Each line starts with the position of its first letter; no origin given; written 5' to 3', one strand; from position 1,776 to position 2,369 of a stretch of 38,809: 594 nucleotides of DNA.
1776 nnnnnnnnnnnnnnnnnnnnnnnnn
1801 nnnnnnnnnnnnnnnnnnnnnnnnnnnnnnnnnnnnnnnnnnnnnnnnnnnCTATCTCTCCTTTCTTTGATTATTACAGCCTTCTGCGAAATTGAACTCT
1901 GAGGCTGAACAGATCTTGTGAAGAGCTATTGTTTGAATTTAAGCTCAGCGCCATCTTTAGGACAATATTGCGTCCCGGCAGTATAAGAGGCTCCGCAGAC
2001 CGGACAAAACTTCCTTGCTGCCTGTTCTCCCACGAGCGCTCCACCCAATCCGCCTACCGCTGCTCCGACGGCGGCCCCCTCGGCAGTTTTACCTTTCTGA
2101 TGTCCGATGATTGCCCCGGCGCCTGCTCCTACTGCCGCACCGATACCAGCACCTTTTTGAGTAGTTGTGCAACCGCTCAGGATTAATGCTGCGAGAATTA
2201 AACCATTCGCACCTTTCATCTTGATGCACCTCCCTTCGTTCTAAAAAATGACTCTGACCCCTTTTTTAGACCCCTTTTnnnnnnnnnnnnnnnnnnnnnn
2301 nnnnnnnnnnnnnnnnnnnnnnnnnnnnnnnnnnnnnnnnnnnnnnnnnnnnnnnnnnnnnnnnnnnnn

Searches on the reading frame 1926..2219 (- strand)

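Call 40: search_protein_families(library=pfam, proteins=[window:1926-2219:-], max_evalue=0.0001)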
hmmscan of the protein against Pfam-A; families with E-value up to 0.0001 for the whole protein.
window:1926-2219:- (97 aa): 3 families
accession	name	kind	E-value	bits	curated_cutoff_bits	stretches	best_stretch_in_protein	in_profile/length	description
PF13488.11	Gly-zipper_Omp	-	8.9e-11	42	25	1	26-69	1-44/46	Glycine zipper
PF13441.11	Gly-zipper_YMGG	-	3.5e-10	39.9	28.9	1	19-65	2-44/45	YMGG-like Gly-zipper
PF13436.11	Gly-zipper_OmpA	-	2.4e-06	27.7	27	1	22-64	2-44/44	Glycine-zipper domain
